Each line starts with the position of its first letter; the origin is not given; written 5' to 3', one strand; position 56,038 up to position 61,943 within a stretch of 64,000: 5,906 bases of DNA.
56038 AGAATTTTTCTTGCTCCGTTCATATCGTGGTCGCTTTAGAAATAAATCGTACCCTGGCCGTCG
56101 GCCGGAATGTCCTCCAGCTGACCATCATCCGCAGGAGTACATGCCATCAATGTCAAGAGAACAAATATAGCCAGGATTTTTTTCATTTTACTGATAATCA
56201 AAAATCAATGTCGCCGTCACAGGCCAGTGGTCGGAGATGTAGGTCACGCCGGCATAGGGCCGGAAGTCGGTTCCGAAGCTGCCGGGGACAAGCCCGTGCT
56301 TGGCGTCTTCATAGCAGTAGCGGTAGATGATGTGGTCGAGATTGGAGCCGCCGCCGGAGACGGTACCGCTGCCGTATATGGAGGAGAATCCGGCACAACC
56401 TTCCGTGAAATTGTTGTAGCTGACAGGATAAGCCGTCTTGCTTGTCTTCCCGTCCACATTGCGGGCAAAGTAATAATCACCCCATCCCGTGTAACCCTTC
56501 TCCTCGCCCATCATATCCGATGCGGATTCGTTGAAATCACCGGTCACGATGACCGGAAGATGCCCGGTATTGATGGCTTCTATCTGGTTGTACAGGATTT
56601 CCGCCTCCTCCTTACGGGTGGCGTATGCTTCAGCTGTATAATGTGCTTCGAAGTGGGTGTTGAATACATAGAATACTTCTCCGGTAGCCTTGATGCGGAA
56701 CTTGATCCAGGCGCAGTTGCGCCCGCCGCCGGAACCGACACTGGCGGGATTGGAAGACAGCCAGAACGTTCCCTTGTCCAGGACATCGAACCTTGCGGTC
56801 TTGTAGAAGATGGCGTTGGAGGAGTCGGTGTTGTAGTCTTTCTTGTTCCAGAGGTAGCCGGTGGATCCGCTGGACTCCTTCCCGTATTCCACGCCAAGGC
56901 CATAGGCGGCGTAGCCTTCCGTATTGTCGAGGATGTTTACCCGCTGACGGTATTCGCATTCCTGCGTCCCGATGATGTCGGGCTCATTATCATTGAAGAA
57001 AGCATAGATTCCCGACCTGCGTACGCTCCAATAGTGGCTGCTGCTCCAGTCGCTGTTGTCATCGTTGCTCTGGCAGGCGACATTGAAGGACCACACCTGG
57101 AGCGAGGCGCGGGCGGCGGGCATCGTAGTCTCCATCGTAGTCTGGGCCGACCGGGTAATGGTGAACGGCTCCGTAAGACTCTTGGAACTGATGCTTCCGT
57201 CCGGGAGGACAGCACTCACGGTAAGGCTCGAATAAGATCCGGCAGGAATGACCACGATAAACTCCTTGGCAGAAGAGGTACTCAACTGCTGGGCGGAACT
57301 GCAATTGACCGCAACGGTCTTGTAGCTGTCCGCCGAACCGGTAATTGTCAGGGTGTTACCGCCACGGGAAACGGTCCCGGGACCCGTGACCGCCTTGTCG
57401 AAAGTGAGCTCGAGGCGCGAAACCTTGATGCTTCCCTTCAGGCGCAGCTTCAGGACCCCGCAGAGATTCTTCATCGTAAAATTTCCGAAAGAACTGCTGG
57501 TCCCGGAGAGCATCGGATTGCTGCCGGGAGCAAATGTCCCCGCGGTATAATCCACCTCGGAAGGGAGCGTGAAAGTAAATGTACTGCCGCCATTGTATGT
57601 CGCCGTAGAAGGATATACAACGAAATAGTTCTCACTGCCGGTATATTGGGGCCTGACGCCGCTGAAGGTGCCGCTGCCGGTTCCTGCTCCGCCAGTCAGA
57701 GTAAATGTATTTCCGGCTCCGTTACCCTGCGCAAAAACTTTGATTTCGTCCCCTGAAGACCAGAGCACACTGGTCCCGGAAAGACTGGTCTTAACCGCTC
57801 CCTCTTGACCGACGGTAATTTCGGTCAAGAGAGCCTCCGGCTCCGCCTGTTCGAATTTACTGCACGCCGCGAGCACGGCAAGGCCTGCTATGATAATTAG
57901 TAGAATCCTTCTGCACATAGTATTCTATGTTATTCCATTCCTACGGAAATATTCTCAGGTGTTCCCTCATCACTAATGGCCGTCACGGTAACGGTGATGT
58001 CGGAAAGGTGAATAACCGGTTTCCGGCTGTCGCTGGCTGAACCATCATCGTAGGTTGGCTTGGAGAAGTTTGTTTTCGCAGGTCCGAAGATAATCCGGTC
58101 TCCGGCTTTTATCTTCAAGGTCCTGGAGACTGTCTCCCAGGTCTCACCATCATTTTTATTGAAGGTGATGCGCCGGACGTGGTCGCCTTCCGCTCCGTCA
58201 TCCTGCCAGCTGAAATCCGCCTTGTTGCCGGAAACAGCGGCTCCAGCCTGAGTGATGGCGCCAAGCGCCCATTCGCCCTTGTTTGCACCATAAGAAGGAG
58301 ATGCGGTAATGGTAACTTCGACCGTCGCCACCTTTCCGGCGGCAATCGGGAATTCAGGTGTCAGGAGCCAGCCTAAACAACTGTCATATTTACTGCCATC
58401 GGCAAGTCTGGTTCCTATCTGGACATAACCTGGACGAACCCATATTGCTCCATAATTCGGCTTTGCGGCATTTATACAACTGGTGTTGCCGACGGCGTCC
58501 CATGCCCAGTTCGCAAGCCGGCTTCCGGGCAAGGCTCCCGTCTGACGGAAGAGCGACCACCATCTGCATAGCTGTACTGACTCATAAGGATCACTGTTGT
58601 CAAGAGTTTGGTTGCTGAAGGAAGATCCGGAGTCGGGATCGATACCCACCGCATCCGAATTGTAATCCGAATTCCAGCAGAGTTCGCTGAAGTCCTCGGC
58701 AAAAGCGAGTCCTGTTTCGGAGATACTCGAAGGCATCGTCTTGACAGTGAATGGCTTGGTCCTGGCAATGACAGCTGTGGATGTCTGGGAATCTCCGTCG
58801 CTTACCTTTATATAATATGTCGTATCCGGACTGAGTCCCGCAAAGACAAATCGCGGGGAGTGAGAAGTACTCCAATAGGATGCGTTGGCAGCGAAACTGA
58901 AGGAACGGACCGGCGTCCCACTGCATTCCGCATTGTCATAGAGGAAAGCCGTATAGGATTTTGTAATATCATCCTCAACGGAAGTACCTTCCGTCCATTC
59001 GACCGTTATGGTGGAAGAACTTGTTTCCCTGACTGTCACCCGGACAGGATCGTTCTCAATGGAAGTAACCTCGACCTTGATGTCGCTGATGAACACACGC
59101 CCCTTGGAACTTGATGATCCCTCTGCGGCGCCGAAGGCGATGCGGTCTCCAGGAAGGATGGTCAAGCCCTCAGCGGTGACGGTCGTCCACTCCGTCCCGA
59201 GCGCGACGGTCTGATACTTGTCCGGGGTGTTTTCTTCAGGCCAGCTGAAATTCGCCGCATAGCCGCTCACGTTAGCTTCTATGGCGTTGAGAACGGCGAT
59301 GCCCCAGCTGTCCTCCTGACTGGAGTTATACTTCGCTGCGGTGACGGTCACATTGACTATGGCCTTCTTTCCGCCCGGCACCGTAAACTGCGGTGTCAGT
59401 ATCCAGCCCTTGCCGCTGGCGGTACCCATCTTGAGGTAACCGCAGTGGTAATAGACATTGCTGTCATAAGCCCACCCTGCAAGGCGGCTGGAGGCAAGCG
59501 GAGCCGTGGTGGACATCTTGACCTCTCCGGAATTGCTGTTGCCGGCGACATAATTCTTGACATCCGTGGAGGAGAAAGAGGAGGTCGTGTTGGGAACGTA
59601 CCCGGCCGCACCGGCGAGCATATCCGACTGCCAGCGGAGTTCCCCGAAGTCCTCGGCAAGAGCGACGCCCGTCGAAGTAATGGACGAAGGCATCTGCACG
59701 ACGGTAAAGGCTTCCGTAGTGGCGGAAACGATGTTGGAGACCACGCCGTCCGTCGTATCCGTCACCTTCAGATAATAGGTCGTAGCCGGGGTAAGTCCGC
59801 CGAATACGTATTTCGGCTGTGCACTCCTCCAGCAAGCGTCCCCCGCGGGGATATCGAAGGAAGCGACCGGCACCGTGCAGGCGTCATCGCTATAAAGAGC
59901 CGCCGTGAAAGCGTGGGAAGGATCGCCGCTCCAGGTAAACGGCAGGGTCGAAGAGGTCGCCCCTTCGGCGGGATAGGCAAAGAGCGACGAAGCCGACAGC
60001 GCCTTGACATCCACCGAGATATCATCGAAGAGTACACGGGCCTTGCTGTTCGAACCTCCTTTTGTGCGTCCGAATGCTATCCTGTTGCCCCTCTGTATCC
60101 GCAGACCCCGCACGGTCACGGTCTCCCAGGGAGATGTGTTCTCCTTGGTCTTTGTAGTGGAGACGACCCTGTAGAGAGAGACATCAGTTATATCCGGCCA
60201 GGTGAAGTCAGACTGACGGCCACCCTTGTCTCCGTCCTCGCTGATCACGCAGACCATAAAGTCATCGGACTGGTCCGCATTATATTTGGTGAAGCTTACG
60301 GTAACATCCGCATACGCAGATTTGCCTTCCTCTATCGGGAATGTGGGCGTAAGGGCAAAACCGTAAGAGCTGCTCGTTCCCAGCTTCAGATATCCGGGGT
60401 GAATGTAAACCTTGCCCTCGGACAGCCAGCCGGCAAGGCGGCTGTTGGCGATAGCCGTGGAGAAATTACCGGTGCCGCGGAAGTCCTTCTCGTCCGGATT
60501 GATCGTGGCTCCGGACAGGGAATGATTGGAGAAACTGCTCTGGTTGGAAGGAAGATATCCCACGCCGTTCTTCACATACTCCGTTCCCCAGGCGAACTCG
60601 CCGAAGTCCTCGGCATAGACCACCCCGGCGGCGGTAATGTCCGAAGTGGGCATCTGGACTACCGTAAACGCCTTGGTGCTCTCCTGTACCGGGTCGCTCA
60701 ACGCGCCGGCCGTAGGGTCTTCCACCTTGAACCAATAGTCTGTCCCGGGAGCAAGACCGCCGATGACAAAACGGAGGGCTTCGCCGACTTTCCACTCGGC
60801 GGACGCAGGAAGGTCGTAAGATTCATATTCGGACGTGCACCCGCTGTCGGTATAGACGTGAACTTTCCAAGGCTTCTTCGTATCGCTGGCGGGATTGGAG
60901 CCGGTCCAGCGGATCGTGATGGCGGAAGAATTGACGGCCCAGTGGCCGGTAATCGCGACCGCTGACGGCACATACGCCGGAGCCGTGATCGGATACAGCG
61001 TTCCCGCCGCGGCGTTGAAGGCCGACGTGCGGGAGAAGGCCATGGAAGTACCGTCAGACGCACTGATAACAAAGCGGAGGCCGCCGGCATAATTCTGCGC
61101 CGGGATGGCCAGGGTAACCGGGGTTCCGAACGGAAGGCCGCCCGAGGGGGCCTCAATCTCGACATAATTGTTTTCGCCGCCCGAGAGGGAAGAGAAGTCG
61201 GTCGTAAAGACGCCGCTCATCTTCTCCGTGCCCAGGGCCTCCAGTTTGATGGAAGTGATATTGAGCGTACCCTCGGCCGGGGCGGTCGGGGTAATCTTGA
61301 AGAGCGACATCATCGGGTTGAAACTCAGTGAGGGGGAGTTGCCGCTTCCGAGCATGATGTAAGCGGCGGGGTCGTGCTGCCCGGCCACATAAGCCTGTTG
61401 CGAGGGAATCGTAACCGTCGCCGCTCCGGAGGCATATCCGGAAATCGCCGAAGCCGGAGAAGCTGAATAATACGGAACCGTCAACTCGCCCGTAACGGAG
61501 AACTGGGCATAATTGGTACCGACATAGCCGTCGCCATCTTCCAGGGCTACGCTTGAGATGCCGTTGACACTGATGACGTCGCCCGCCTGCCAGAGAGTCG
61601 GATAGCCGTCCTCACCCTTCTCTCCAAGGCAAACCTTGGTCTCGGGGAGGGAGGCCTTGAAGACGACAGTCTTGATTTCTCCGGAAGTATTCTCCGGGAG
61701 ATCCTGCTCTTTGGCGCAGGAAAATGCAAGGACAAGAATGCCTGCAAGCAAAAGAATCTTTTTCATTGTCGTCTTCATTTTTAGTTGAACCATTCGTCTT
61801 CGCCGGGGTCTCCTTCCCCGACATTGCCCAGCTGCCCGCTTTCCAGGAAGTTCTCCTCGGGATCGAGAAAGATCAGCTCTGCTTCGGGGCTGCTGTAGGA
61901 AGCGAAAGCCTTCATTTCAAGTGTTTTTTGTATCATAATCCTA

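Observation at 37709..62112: A 14-18 bp palindrome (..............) found five times, only in promoter regions of the accessory block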

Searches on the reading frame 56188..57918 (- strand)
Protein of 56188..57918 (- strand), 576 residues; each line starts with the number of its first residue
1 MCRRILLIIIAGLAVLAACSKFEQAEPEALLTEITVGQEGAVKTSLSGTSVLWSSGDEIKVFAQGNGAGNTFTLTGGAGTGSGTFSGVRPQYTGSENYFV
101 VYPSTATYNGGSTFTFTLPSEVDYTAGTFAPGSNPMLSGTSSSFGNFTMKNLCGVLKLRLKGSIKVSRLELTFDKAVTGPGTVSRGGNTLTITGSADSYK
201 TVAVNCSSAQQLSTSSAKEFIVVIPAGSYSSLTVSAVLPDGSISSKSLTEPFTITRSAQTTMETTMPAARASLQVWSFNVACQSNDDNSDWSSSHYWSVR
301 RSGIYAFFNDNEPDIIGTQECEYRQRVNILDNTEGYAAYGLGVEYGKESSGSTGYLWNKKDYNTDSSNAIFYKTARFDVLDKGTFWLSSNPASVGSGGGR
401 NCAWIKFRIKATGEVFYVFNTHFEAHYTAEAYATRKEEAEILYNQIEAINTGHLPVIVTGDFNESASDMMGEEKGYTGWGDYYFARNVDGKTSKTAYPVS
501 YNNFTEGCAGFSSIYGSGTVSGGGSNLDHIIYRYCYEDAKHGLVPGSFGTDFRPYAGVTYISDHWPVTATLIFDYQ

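Call 8: search_protein_families(library=pfam, proteins=[window:56188-57918:-])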
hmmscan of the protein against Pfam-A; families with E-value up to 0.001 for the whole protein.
window:56188-57918:- (576 aa): 1 family
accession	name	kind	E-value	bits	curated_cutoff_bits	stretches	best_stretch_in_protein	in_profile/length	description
PF03372.29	Exo_endo_phos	-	6.8e-13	49.3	24.5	1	277-564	2-225/225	Endonuclease/Exonuclease/phosphatase family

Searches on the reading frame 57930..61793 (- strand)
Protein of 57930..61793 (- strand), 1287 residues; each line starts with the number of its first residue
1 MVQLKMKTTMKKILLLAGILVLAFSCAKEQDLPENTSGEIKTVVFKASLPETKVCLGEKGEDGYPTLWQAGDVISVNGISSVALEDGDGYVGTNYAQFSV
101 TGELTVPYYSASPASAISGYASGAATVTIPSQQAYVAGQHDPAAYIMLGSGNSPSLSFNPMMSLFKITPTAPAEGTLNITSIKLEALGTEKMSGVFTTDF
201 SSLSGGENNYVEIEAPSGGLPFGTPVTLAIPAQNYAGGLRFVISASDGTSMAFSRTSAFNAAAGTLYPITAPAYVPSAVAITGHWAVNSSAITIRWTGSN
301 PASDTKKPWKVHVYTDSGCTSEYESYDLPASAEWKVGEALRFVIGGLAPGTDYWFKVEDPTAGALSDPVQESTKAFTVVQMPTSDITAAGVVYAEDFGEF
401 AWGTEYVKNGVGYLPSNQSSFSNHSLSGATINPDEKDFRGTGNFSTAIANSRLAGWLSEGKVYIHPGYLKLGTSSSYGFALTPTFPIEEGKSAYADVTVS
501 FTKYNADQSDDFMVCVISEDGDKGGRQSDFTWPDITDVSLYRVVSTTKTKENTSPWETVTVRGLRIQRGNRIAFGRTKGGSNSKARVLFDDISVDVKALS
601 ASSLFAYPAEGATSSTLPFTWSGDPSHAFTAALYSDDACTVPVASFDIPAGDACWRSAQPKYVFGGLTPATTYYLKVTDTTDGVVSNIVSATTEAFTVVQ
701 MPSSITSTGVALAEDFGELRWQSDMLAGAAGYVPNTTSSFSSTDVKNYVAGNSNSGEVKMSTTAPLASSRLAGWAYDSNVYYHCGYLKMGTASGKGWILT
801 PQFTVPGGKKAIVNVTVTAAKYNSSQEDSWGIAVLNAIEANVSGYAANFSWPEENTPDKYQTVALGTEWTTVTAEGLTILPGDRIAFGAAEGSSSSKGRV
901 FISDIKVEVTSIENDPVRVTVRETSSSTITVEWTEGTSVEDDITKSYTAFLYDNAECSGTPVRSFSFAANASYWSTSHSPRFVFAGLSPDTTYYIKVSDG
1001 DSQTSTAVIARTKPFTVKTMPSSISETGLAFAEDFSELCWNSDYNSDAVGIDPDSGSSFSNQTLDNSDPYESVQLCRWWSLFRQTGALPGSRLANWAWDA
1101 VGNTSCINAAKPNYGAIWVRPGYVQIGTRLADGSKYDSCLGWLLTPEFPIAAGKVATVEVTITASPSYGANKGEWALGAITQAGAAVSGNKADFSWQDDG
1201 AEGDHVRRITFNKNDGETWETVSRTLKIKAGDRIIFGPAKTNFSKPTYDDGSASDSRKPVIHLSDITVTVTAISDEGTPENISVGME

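Call 8: search_protein_families(library=pfam, proteins=[window:57930-61793:-])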
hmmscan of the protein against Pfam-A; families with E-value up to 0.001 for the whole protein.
window:57930-61793:- (1287 aa): 4 families
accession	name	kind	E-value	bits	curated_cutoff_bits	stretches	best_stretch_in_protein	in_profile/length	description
PF16656.11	Pur_ac_phosph_N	-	2.8e-12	47.5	30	1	916-1006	3-87/93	Purple acid Phosphatase, N-terminal domain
PF00041.27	fn3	-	4.4e-11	43.3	25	1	916-998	3-67/84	Fibronectin type III domain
PF16655.11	PhoD_N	-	4.9e-05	24.2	30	0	295-369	15-85/90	PhoD-like phosphatase, N-terminal domain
PF06280.18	fn3_5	-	0.00025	22.2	27.6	0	800-824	61-86/112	Fn3-like domain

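Call 20: find_encoding_contigs(protein=window:57930-61793:-, flank=10000, max_places=10)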
Protein window:57930-61793:- (1287 aa): no gene with exactly this product is on record in the collection.
